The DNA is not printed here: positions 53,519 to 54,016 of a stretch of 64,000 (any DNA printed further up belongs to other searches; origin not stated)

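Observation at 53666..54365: Tandem genes for small secreted, extremely cysteine-rich peptides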

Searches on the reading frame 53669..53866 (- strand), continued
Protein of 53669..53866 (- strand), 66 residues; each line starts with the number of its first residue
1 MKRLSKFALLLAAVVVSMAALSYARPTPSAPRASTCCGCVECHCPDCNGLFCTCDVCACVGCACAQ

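Call 65: find_encoding_contigs(protein=P0131, flank=8000, max_places=1)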
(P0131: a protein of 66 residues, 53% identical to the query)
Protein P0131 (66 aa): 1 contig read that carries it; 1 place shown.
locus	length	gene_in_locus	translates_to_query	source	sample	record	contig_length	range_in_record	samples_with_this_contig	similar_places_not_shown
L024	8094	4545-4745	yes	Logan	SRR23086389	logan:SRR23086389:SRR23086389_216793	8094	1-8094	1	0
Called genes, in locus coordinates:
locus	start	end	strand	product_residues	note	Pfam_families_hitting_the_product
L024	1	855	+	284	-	?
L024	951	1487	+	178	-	PF04542:Sigma70_r2, PF08281:Sigma70_r4_2, PF04545:Sigma70_r4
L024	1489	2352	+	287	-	PF13490:zf-HC2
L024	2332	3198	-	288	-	PF13485:Peptidase_MA_2 (weak)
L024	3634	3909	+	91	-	-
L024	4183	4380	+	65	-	-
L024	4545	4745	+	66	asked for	-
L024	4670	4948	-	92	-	-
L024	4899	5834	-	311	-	PF13557:Phenol_MetA_deg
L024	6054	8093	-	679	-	?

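Call 66: find_encoding_contigs(protein=P0182, flank=8000, max_places=1)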
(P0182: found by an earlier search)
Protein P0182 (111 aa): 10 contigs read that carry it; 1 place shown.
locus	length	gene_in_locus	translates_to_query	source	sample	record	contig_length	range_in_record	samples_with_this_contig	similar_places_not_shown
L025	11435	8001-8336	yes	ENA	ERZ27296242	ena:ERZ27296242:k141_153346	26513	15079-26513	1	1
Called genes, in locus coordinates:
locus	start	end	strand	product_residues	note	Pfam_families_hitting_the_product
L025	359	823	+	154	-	PF00782:DSPc, PF22785:Tc-R-P (weak)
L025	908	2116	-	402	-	PF25989:YknX_C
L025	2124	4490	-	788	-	PF02687:FtsX, PF12704:MacB_PCD (weak), PF02687:FtsX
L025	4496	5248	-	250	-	PF00005:ABC_tran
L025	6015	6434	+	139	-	PF13411:MerR_1, PF00376:MerR, PF09278:MerR-DNA-bind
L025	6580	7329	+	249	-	PF07291:MauE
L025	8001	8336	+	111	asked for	-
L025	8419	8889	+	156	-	PF03860:Csp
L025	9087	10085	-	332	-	PF12006:DUF3500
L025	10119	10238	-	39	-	-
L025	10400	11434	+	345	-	?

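Call 67: find_encoding_contigs(protein=P0179, flank=8000, max_places=1)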
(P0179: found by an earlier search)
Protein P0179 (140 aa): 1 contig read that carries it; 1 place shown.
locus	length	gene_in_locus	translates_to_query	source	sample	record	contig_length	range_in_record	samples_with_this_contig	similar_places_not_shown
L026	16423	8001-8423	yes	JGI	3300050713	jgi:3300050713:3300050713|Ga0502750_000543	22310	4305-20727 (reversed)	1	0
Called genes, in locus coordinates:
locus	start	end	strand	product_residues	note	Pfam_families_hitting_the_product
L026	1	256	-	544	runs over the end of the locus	PF07396:Porin_O_P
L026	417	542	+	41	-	-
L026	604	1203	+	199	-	-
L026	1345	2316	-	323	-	-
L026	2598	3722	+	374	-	PF02424:ApbE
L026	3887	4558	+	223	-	PF09335:VTT_dom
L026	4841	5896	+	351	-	-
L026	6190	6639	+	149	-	PF00376:MerR, PF13411:MerR_1, PF09278:MerR-DNA-bind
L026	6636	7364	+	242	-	PF07291:MauE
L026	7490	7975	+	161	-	-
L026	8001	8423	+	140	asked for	-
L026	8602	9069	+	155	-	PF03860:Csp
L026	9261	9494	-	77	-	-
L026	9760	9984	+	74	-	-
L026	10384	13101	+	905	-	PF23381:Beta-prop_IFT122_1st, PF23414:Beta-prop_EML_2, PF24807:WD40_CDC20-Fz, PF23414:Beta-prop_EML_2, PF24814:WD40_Prp19, PF25173:Beta-prop_WDR3_1st, PF25174:Beta-prop_THOC3, PF26550:Tricorn_2nd, +20 more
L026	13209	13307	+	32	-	-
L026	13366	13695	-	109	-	PF02311:AraC_binding (weak), PF07883:Cupin_2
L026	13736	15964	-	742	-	PF22085:NorB_cytochrome_c-like, PF00115:COX1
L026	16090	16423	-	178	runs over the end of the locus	PF11845:Tll0287-like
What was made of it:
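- A MauE-family gene, a family associated with disulfide formation in a Cys-rich periplasmic subunit, precedes A in L025/L026 (calls 66, 67).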

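Call 69: search_protein_families(library=ncbifam, proteins=[L014:859-3429:+, L013:4744-6948:-, L014:10032-13556:-, L014:13559-15625:-, L025:6015-6434:+, L026:6190-6639:+, L026:6636-7364:+, L024:6054-8093:-, L008:8450-8923:+, L014:3566-5233:+], max_evalue=0.00001)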
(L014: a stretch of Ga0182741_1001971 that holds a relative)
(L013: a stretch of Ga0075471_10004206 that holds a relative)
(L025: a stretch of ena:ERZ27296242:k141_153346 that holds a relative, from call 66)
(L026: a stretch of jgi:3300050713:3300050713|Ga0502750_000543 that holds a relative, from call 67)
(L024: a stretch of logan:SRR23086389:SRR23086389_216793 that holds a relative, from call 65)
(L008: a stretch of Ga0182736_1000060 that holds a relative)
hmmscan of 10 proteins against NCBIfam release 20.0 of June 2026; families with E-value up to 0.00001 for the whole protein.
L014:859-3429:+ (856 aa): 21 families
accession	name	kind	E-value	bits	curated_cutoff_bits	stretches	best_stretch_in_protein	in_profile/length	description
NF007952.0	PRK10671.1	equivalog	1e-189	632.6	1316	1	204-852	188-832/838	copper-exporting P-type ATPase CopA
TIGR01525.1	ATPase-IB_hvy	subfamily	9.2e-189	628.9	346.25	1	274-851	1-560/560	heavy metal translocating P-type ATPase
TIGR01511.1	ATPase-IB1_Cu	subfamily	1.2e-173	578.9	397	1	256-852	2-542/542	copper-translocating P-type ATPase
TIGR01512.1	ATPase-IB2_Cd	subfamily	2e-123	412.7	313.5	2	309-639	14-307/494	cadmium family heavy metal-translocating P-type ATPase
NF008262.1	PRK11033.1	equivalog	2.3e-111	373.5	1005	1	316-852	197-728/731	zinc/cadmium/mercury/lead-transporting ATPase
NF033775.1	P_type_ZntA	exception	1.9e-99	334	1240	1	316-852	202-729/732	Zn(II)/Cd(II)/Pb(II) translocating P-type ATPase ZntA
TIGR01494.1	ATPase_P-type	subfamily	4.6e-90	302.3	62.3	1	319-837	1-474/478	HAD-IC family P-type ATPase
TIGR01497.1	kdpB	equivalog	2.2e-62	211.1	527.9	1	288-781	44-546/675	potassium-transporting ATPase subunit KdpB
TIGR01647.1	ATPase-IIIA_H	equivalog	5.1e-55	187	615.5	2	310-724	52-485/755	plasma-membrane proton-efflux P-type ATPase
NF010609.0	PRK14010.1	equivalog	2e-49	168.4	1323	1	283-781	39-541/673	K(+)-transporting ATPase subunit B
TIGR01517.1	ATPase-IIB_Ca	equivalog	1.4e-47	162.5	507.05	2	353-567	158-381/882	calcium-translocating P-type ATPase, PMCA-type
TIGR01522.1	ATPase-IIA2_Ca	equivalog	3e-39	134.5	798.3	3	723-829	567-669/854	calcium-transporting P-type ATPase, PMR1-type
TIGR01657.1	P-ATPase-V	hypoth_equivalog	2.4e-37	128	618.25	3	311-413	190-292/1055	ATP13A2 family polyamine export P-type ATPase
TIGR01116.1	ATPase-IIA1_Ca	equivalog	1.2e-34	119.6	703.4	2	672-807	457-607/799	calcium-translocating P-type ATPase, SERCA-type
TIGR01524.1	ATPase-IIIB_Mg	equivalog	2.3e-31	108.5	610.75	2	713-789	572-648/867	magnesium-translocating P-type ATPase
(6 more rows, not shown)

L013:4744-6948:- (734 aa): 19 families
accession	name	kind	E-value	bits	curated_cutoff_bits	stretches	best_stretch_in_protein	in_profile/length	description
TIGR01525.1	ATPase-IB_hvy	subfamily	4.9e-185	616.6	346.25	1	175-730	1-560/560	heavy metal translocating P-type ATPase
NF008262.1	PRK11033.1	equivalog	2.2e-176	588.5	1005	1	25-733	44-730/731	zinc/cadmium/mercury/lead-transporting ATPase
TIGR01512.1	ATPase-IB2_Cd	subfamily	1.8e-155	518.4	313.5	2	176-512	2-303/494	cadmium family heavy metal-translocating P-type ATPase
NF033775.1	P_type_ZntA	exception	3.1e-155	518.4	1240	1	26-733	52-731/732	Zn(II)/Cd(II)/Pb(II) translocating P-type ATPase ZntA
TIGR01511.1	ATPase-IB1_Cu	subfamily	7e-119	398.1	397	1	164-730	9-541/542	copper-translocating P-type ATPase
NF007952.0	PRK10671.1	equivalog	3e-118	396.2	1316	1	192-732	289-833/838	copper-exporting P-type ATPase CopA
TIGR01494.1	ATPase_P-type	subfamily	3.1e-82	276.5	62.3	1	199-707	3-465/478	HAD-IC family P-type ATPase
TIGR01497.1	kdpB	equivalog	9.9e-53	179.2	527.9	1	230-683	106-569/675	potassium-transporting ATPase subunit KdpB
TIGR01647.1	ATPase-IIIA_H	equivalog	1.4e-50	172.3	615.5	3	175-484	38-349/755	plasma-membrane proton-efflux P-type ATPase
NF010609.0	PRK14010.1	equivalog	2.5e-45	154.9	1323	1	229-693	104-574/673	K(+)-transporting ATPase subunit B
TIGR01522.1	ATPase-IIA2_Ca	equivalog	6.6e-39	133.3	798.3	3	605-704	571-670/854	calcium-transporting P-type ATPase, PMR1-type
TIGR01523.1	ATPase-IID_K-Na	equivalog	2.3e-31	108.3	645.05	2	603-705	673-775/997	potassium/sodium efflux P-type ATPase, fungal-type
TIGR01116.1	ATPase-IIA1_Ca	equivalog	9.3e-31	106.7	703.4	2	547-693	455-614/799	calcium-translocating P-type ATPase, SERCA-type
TIGR01106.1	ATPase-IIC_X-K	subfamily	7.4e-29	100.2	946.1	2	603-692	665-754/997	Na,H/K antiporter P-type ATPase subunit alpha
TIGR01517.1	ATPase-IIB_Ca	equivalog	8e-28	97.1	507.05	1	606-705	612-710/882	calcium-translocating P-type ATPase, PMCA-type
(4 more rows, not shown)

L014:10032-13556:- (1174 aa): 12 families
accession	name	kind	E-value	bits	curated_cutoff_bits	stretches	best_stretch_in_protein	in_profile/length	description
TIGR00914.1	2A0601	subfamily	7.9e-247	821.8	701.45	2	1-518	1-508/1051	CusA/CzcA family heavy metal efflux RND transporter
NF033617.1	RND_permease_2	subfamily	8.1e-107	358.4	1250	2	8-523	3-494/1009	multidrug efflux RND transporter permease subunit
NF000282.2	RND_permease_1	subfamily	1e-92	311.7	1250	2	7-519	2-498/1029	multidrug efflux RND transporter permease subunit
TIGR00915.1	2A0602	subfamily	3.9e-83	279.9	940.35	2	7-519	3-499/1050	efflux RND transporter permease subunit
NF007905.0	PRK10614.1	equivalog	1e-55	189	1774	2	10-521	8-494/1025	multidrug efflux RND transporter permease subunit MdtC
NF007133.0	PRK09579.1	equivalog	1e-55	188.8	1763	2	7-522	5-494/1017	multidrug efflux RND transporter permease subunit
NF007842.1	PRK10555.1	equivalog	5.8e-52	176.7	1854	2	7-518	3-498/1036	multidrug efflux RND transporter permease AcrD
NF007798.0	PRK10503.1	equivalog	1.1e-51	175.5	1584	2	733-1158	624-1034/1040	MdtB/MuxB family multidrug efflux RND transporter permease subunit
NF000037.1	RND_perm_OqxB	exception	2.4e-51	174.6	2200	2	8-518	6-500/1050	multidrug efflux RND transporter permease subunit OqxB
NF007131.0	PRK09577.1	equivalog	2.4e-50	171.2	1768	2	7-518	3-497/1045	multidrug efflux RND transporter permease subunit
NF011706.2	PRK15127.1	equivalog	1.4e-48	165.6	2150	2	7-518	3-498/1049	multidrug efflux RND transporter permease subunit AcrB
TIGR00916.1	2A0604s01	subfamily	3.7e-06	26.7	148.6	0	993-1135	99-229/231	SecD/SecF family protein translocase subunit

L014:13559-15625:- (688 aa): 7 families
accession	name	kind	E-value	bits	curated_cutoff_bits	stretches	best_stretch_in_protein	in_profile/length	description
NF007303.0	PRK09783.1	subfamily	1.8e-36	125.5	390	1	49-356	20-321/414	copper/silver efflux system membrane fusion protein CusB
TIGR01730.1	RND_mfp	subfamily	4e-36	124.6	94.9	2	126-361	2-246/322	efflux RND transporter periplasmic adaptor subunit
TIGR00999.1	8a0102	subfamily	6.1e-35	120.6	319.3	2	234-363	74-205/271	CzcB/NccB family metal efflux transporter periplasmic adaptor subunit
NF045680.1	DiMtlExpIhpB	equivalog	5.2e-24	84.8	450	1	249-361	137-248/326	divalent metal ion exporter adaptor subunit IhpB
TIGR02971.1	heterocyst_DevB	subfamily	1.2e-06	28.2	129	1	188-331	143-284/327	ABC exporter membrane fusion protein, DevB family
NF033138.2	RND-peri-MexC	equivalog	2.1e-06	27.1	625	0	319-364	253-296/375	MexC family multidrug efflux RND transporter periplasmic adaptor subunit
NF008589.1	PRK11556.1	equivalog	6.1e-06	25.4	391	0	119-360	53-311/392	MdtA/MuxA family multidrug efflux RND transporter periplasmic adaptor subunit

L025:6015-6434:+ (139 aa): 16 families
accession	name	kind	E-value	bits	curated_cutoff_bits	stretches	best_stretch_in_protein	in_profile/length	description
TIGR02044.1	CueR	equivalog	1.3e-36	125.5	147.4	1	6-131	2-126/127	Cu(I)-responsive transcriptional regulator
TIGR02051.1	MerR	equivalog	2.7e-36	124.6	150.85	1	7-130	2-123/124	mercury resistance transcriptional regulator MerR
NF007069.0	PRK09514.1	equivalog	4.2e-31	107.8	143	1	7-132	4-131/141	Zn(2+)-responsive transcriptional regulator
TIGR02043.1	ZntR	equivalog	4.4e-29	101.3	167.95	1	6-131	3-130/131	Zn(2+)-responsive transcriptional regulator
TIGR02047.1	CadR-PbrR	equivalog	4.1e-28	98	151.45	1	6-129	2-125/127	Cd(II)/Pb(II)-responsive transcriptional regulator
NF007590.0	PRK10227.1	equivalog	4.3e-28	98.1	244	1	7-138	3-133/135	Cu(I)-responsive transcriptional regulator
NF010315.0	PRK13752.1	subfamily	2.5e-25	89.2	261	1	4-136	7-137/144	mercury resistance transcriptional regulator MerR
TIGR01950.1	SoxR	equivalog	1.5e-16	60.5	116.9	1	5-125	2-120/142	redox-sensitive transcriptional activator SoxR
NF041849.1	trans_regNmlR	equivalog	7.2e-13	48.6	175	1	7-113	3-109/117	stress response transcriptional regulator NmlR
NF047375.1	HeatShock_HspR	equivalog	5.1e-10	39.2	105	1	6-89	5-88/92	heat shock protein transcriptional repressor HspR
NF050798.1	TF_FtsR_Actino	equivalog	1.8e-09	38.1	150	1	18-91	19-91/223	transcriptional regulator FtsR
TIGR02054.1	MerD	equivalog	4e-09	37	103.65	1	7-105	6-102/120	mercuric resistance transcriptional repressor MerD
NF053782.1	ChlnTransRegdde3219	equivalog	3.4e-08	33.3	450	1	2-101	4-101/278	choline utilization transcriptional activator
NF053740.1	TransRegTnrAGPos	equivalog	1.2e-07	31.8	140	1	2-87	10-94/108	hypothetical protein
NF047377.1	heat_HspR_dupli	exception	1.7e-07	30.9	300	1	18-105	19-106/214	heat shock protein transcriptional repressor HspR, fused homodimer type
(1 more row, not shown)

L026:6190-6639:+ (149 aa): 17 families
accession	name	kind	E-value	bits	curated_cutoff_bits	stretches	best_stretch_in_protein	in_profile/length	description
TIGR02051.1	MerR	equivalog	3.5e-40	137.1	150.85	1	5-128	2-123/124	mercury resistance transcriptional regulator MerR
TIGR02044.1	CueR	equivalog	8.9e-36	122.8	147.4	1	4-128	2-125/127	Cu(I)-responsive transcriptional regulator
NF007069.0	PRK09514.1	equivalog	4.6e-35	120.6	143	1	4-132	3-133/141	Zn(2+)-responsive transcriptional regulator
TIGR02043.1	ZntR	equivalog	2e-34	118.6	167.95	1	3-129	2-130/131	Zn(2+)-responsive transcriptional regulator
TIGR02047.1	CadR-PbrR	equivalog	8.5e-30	103.4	151.45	1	3-127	1-125/127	Cd(II)/Pb(II)-responsive transcriptional regulator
NF010315.0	PRK13752.1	subfamily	9.5e-29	100.3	261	1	2-138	7-141/144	mercury resistance transcriptional regulator MerR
NF007590.0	PRK10227.1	equivalog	7.9e-25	87.5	244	1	4-132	2-129/135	Cu(I)-responsive transcriptional regulator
TIGR01950.1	SoxR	equivalog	1e-15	57.7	116.9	1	3-110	2-109/142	redox-sensitive transcriptional activator SoxR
NF041849.1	trans_regNmlR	equivalog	1.3e-12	47.8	175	1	5-103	3-101/117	stress response transcriptional regulator NmlR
TIGR02054.1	MerD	equivalog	1.6e-11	44.7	103.65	1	4-114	5-113/120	mercuric resistance transcriptional repressor MerD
NF047375.1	HeatShock_HspR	equivalog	4e-10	39.6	105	1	5-86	6-87/92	heat shock protein transcriptional repressor HspR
NF053782.1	ChlnTransRegdde3219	equivalog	7.4e-10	38.8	450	1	2-110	6-112/278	choline utilization transcriptional activator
NF050798.1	TF_FtsR_Actino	equivalog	3.6e-09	37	150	1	14-109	17-113/223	transcriptional regulator FtsR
NF047377.1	heat_HspR_dupli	exception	5.7e-08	32.5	300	1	17-108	20-110/214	heat shock protein transcriptional repressor HspR, fused homodimer type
NF033783.1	coreg_MerD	equivalog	7.8e-08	32.8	170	1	5-111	6-103/121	mercury resistance co-regulator MerD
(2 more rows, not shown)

L026:6636-7364:+ (242 aa): 0 families

L024:6054-8093:- (679 aa): 19 families
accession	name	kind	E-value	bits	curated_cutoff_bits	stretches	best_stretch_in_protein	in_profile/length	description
TIGR01525.1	ATPase-IB_hvy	subfamily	1.1e-185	618.7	346.25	1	120-675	1-560/560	heavy metal translocating P-type ATPase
NF008262.1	PRK11033.1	equivalog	2.6e-175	584.9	1005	1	86-678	144-730/731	zinc/cadmium/mercury/lead-transporting ATPase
NF033775.1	P_type_ZntA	exception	1.8e-157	525.8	1240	1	65-678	129-731/732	Zn(II)/Cd(II)/Pb(II) translocating P-type ATPase ZntA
TIGR01512.1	ATPase-IB2_Cd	subfamily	8.1e-157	522.9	313.5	2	121-459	2-305/494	cadmium family heavy metal-translocating P-type ATPase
TIGR01511.1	ATPase-IB1_Cu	subfamily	1.8e-118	396.8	397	1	109-675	9-541/542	copper-translocating P-type ATPase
NF007952.0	PRK10671.1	equivalog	5.5e-114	382.1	1316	1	137-642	289-791/838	copper-exporting P-type ATPase CopA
TIGR01494.1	ATPase_P-type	subfamily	3e-82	276.6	62.3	1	144-651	3-464/478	HAD-IC family P-type ATPase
TIGR01497.1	kdpB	equivalog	3.4e-52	177.5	527.9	1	175-627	106-568/675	potassium-transporting ATPase subunit KdpB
TIGR01647.1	ATPase-IIIA_H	equivalog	4e-49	167.5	615.5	3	120-430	38-350/755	plasma-membrane proton-efflux P-type ATPase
NF010609.0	PRK14010.1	equivalog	5.3e-44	150.5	1323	1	175-630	105-566/673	K(+)-transporting ATPase subunit B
TIGR01522.1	ATPase-IIA2_Ca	equivalog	1.2e-35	122.5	798.3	3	551-641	572-662/854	calcium-transporting P-type ATPase, PMR1-type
TIGR01116.1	ATPase-IIA1_Ca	equivalog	4.9e-31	107.6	703.4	2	493-623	456-599/799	calcium-translocating P-type ATPase, SERCA-type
TIGR01523.1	ATPase-IID_K-Na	equivalog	7.6e-31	106.6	645.05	1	548-634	673-759/997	potassium/sodium efflux P-type ATPase, fungal-type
TIGR01517.1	ATPase-IIB_Ca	equivalog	1.7e-29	102.6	507.05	2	493-648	534-708/882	calcium-translocating P-type ATPase, PMCA-type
TIGR01106.1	ATPase-IIC_X-K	subfamily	3.5e-29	101.3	946.1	2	548-639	665-756/997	Na,H/K antiporter P-type ATPase subunit alpha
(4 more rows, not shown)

L008:8450-8923:+ (157 aa): 1 family
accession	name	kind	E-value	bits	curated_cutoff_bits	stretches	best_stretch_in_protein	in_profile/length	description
TIGR04401.1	TAT_Cys_rich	subfamily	9.7e-17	61.6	100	1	4-148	1-150/151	Csp1 family four helix bundle copper storage protein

L014:3566-5233:+ (555 aa): 7 families
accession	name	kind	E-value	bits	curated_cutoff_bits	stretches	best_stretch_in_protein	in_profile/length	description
TIGR01480.1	copper_res_A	subfamily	4.3e-42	144.4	478.95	2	101-238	48-184/593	copper resistance system multicopper oxidase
TIGR03388.1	ascorbase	equivalog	4.9e-32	111.3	614.8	2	120-235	22-142/542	L-ascorbate oxidase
TIGR03389.1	laccase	equivalog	7e-29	101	558.9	2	122-245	26-154/539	laccase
NF008205.1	PRK10965.1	equivalog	7.2e-26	91.1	525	1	96-219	43-168/529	multicopper oxidase CueO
TIGR03390.1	ascorbOXfungal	equivalog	5.4e-18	64.8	445.35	1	123-234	32-147/538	L-ascorbate oxidase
NF008135.0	PRK10883.1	equivalog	7.9e-13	47.7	581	1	103-309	50-264/471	cell division protein FtsP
TIGR02376.1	Cu_nitrite_red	equivalog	1.4e-11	44.4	296.3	1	103-227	32-161/326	copper-containing nitrite reductase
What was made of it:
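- L013 and L024 carry a ZntA/CadA-type ATPase (call 69). Cu-type neighbours dominate, but two loci have Zn/Cd-type ATPases, and the MerR regulators score equally as CueR, MerR or ZntR, all below cutoff (call 69). It scores 518-523 bits against TIGR01512 and about 397 against the Cu model (call 69). The MerR regulators score as well for MerR or ZntR as for CueR (call 69).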
